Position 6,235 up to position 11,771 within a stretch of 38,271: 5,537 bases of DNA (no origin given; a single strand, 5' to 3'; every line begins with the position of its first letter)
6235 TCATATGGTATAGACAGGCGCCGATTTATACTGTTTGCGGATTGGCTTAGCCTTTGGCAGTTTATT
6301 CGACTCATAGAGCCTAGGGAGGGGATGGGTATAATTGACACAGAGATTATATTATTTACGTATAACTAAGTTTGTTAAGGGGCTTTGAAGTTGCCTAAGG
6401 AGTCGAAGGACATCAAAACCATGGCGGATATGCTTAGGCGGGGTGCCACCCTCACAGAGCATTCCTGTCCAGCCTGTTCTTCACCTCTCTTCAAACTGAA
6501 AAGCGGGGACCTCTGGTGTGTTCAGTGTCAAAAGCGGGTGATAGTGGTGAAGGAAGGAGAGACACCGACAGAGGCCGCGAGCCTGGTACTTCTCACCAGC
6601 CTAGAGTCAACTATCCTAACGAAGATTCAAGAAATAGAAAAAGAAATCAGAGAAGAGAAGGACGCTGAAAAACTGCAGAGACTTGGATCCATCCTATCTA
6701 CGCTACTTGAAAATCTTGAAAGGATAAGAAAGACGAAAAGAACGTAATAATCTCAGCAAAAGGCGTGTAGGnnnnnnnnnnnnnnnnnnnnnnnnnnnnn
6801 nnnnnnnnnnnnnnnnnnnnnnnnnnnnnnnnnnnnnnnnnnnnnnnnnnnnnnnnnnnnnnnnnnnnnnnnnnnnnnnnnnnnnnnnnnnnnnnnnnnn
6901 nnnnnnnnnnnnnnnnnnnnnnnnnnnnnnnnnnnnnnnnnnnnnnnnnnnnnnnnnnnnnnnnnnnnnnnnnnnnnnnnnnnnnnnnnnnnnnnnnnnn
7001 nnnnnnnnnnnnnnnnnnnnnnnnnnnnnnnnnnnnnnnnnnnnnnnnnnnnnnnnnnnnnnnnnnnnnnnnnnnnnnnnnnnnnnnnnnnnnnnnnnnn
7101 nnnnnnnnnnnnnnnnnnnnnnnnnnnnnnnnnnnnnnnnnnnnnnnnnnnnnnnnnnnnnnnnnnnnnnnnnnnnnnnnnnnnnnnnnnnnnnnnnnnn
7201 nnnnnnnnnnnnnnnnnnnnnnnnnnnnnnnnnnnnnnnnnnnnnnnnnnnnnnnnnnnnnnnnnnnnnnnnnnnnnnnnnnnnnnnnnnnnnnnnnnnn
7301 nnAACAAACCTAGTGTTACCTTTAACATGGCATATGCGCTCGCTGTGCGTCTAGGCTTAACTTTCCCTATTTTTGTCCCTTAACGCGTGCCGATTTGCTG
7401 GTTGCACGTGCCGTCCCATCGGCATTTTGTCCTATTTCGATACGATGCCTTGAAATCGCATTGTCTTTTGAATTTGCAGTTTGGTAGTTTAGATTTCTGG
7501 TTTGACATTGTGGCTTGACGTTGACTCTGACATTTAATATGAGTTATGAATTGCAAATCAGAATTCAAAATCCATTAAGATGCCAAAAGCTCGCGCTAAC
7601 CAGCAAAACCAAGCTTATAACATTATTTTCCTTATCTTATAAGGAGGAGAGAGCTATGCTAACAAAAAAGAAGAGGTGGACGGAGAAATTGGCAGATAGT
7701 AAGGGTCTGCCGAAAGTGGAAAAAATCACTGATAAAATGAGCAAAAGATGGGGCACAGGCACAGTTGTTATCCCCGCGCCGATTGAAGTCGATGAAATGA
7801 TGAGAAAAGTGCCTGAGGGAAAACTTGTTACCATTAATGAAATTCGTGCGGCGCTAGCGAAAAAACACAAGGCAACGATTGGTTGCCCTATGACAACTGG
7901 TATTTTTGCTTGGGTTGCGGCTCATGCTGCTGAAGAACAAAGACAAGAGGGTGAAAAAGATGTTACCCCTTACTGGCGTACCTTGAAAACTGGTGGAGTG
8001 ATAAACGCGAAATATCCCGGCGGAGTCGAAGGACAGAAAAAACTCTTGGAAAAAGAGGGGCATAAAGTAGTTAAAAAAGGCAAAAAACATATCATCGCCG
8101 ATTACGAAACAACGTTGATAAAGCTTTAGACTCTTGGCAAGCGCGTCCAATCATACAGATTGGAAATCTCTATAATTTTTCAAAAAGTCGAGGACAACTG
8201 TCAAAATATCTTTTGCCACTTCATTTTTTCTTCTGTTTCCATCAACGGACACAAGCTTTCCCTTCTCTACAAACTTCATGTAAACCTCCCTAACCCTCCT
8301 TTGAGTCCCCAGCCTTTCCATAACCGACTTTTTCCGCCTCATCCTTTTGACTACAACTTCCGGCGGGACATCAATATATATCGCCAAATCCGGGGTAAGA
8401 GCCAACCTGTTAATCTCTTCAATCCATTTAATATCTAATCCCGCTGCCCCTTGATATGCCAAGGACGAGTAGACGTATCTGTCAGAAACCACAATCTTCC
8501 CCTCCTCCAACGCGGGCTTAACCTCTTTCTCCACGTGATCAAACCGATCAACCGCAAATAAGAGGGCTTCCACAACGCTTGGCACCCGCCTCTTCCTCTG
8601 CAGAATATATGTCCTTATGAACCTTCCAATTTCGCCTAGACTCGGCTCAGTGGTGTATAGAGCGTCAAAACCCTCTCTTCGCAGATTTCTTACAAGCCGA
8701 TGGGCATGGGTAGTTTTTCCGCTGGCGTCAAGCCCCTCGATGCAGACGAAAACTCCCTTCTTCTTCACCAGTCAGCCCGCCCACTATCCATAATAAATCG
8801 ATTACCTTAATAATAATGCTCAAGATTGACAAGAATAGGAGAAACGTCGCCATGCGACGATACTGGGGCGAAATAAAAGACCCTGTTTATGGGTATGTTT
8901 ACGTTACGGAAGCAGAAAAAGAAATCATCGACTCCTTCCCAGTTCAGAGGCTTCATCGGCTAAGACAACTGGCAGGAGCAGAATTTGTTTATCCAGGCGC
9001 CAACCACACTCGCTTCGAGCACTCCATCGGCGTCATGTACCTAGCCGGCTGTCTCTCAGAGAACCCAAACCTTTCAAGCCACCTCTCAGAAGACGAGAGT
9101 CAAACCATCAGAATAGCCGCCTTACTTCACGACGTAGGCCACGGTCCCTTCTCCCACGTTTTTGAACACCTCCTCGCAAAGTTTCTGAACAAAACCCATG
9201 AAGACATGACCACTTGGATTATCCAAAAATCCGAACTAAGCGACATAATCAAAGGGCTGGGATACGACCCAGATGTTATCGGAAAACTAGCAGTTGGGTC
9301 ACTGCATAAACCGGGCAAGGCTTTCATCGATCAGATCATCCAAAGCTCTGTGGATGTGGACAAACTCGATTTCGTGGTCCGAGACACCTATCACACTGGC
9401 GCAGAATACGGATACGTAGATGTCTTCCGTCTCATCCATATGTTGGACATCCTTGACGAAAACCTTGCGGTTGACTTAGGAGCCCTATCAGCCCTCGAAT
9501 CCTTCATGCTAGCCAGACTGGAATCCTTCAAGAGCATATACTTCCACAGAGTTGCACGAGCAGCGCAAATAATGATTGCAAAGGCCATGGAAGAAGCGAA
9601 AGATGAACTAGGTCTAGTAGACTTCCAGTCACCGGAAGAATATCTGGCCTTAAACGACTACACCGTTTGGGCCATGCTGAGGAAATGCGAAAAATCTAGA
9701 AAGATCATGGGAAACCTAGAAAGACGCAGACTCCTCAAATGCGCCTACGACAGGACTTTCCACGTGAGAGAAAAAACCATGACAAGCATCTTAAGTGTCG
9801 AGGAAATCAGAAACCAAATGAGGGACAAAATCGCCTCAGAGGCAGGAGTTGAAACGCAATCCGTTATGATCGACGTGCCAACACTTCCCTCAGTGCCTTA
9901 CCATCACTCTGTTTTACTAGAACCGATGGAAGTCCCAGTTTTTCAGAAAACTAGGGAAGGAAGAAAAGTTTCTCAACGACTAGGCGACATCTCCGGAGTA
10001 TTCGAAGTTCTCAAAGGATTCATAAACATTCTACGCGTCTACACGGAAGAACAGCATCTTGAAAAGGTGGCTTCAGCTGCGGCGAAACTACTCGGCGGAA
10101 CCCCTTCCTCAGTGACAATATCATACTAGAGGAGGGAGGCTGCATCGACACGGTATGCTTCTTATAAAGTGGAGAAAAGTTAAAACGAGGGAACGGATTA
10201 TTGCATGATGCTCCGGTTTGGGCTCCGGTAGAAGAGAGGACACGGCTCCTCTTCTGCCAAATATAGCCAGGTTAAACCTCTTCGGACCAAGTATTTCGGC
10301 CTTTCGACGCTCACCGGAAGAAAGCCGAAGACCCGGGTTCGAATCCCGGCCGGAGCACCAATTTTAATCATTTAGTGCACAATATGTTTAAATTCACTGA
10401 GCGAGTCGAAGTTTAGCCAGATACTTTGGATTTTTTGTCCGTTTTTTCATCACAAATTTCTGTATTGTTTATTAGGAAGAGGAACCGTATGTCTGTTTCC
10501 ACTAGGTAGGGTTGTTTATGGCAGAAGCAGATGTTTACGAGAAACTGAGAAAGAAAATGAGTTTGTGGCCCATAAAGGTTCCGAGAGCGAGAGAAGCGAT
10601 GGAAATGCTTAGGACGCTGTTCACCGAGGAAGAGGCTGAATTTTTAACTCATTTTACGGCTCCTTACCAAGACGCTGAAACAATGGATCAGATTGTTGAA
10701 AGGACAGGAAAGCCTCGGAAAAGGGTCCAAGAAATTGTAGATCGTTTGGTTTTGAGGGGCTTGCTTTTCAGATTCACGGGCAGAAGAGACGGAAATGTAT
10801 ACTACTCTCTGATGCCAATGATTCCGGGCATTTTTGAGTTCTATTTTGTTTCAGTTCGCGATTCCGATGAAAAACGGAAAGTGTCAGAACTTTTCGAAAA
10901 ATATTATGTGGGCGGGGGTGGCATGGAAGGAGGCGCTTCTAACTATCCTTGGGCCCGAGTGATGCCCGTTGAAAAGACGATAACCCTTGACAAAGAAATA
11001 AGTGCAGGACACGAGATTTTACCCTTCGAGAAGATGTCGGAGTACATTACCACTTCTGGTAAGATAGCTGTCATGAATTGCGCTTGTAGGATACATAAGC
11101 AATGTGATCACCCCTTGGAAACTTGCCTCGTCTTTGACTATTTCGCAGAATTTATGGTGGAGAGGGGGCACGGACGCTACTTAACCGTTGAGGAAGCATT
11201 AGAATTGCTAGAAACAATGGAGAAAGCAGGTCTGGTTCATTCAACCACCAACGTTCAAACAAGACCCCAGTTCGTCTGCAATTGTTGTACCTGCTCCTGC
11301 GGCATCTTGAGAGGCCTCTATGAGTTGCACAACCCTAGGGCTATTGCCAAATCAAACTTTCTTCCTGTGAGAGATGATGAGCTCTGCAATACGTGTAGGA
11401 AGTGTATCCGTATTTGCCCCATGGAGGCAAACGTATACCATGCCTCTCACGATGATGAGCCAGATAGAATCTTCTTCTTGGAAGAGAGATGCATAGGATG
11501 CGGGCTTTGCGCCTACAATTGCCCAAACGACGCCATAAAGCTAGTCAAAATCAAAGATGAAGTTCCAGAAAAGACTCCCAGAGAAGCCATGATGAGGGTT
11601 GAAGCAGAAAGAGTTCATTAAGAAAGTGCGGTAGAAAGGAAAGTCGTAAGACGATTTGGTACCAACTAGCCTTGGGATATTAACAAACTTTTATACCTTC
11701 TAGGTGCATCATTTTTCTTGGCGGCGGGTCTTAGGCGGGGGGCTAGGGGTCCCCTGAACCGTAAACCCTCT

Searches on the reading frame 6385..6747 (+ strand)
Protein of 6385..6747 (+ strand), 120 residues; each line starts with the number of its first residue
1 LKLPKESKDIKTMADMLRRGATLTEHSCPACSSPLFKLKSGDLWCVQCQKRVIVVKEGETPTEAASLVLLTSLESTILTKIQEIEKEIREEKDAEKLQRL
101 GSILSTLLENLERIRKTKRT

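Call 58: search_protein_families(library=pfam, proteins=[window:6385-6747:+], max_evalue=0.001)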
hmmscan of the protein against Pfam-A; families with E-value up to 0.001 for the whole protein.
window:6385-6747:+ (120 aa): 1 family
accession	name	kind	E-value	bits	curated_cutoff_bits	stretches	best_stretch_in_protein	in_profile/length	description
PF06677.18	Auto_anti-p27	-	1.1e-12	48.3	24.1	1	11-49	1-40/40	Sjogren's syndrome/scleroderma autoantigen 1 (Autoantigen p27)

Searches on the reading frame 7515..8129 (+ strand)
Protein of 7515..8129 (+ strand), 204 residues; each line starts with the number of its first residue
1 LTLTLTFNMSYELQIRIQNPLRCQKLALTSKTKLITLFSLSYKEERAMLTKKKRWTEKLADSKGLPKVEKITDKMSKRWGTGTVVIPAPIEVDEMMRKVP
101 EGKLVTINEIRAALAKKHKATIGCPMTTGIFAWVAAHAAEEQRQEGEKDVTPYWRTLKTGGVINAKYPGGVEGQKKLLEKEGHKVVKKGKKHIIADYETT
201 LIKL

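Call 58: search_protein_families(library=pfam, proteins=[window:7515-8129:+], max_evalue=0.001)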
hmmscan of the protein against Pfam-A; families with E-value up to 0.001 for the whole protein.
window:7515-8129:+ (204 aa): 1 family
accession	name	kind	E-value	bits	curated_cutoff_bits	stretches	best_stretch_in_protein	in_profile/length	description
PF01035.26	DNA_binding_1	-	7.2e-05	23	27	0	91-182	5-80/81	6-O-methylguanine DNA methyltransferase, DNA binding domain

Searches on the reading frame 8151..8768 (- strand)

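Call 58: search_protein_families(library=pfam, proteins=[window:8151-8768:-], max_evalue=0.001)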
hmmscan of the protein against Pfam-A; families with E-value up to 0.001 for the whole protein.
window:8151-8768:- (205 aa): 6 families
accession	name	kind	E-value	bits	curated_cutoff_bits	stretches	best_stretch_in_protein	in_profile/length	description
PF02223.23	Thymidylate_kin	-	3.1e-47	161.1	27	1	10-188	1-185/185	Thymidylate kinase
PF01712.25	dNK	-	4e-08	33.7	27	1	8-165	1-157/203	Deoxynucleoside kinase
PF13521.12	AAA_28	-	2.5e-06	28.2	27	1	8-165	2-148/164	AAA domain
PF00485.24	PRK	-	0.00016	22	22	1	8-103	2-97/196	Phosphoribulokinase / Uridine kinase family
PF13238.12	AAA_18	-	0.00053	20.9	29.4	0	8-147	1-112/128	AAA domain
PF13207.12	AAA_17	-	0.00063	20.5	27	0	12-147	2-123/136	AAA domain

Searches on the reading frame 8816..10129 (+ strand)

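Call 58: search_protein_families(library=pfam, proteins=[window:8816-10129:+], max_evalue=0.001)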
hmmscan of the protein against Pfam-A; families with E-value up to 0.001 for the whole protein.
window:8816-10129:+ (437 aa): 4 families
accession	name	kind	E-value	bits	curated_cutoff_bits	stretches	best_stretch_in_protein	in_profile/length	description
PF19276.4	HD_assoc_2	-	1.5e-27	96.9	23.1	1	201-427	1-212/222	HD associated region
PF01966.28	HD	-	2.6e-12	47.5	22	1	66-143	1-73/116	HD domain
PF10343.14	Q_salvage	-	0.00016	21.8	25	1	248-354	154-259/285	Queuosine salvage protein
PF00233.25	PDEase_I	-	0.00042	20.5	24.8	1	67-127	4-64/238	3'5'-cyclic nucleotide phosphodiesterase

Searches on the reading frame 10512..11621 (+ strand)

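Call 58: search_protein_families(library=pfam, proteins=[window:10512-11621:+], max_evalue=0.001)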
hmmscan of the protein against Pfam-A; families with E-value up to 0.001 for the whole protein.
window:10512-11621:+ (369 aa): 11 families
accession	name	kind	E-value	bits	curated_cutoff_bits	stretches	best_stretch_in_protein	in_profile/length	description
PF12838.12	Fer4_7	-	1.5e-10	41.9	27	2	292-341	2-52/52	4Fe-4S dicluster domain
PF12837.12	Fer4_6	-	1.6e-10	40.8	25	2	324-342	6-24/24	4Fe-4S binding domain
PF00037.32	Fer4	-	5.5e-09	35.9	21.1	1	323-343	4-24/24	4Fe-4S binding domain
PF13237.11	Fer4_10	-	5.1e-08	33.2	25.5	1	285-338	2-53/53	4Fe-4S dicluster domain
PF13187.11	Fer4_9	-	5.6e-08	33.1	27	1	292-342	2-52/52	4Fe-4S dicluster domain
PF14697.11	Fer4_21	-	2.4e-06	28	35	1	288-344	4-59/59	4Fe-4S dicluster domain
PF01978.25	TrmB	-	1.7e-05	25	25.6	1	52-97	19-61/68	Sugar-specific transcriptional regulator TrmB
PF12797.12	Fer4_2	-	2.1e-05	24.6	24.5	1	319-338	2-21/22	4Fe-4S binding domain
PF13484.11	Fer4_16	-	0.0001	23.4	30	0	326-348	1-21/66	4Fe-4S double cluster binding domain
PF13183.11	Fer4_8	-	0.00033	21.6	27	0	325-349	3-22/68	4Fe-4S dicluster domain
PF25160.1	LdpA_Fe-S-bd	-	0.00095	19.3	27.6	1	296-346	7-47/49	LdpA Fe-S cluster-binding domain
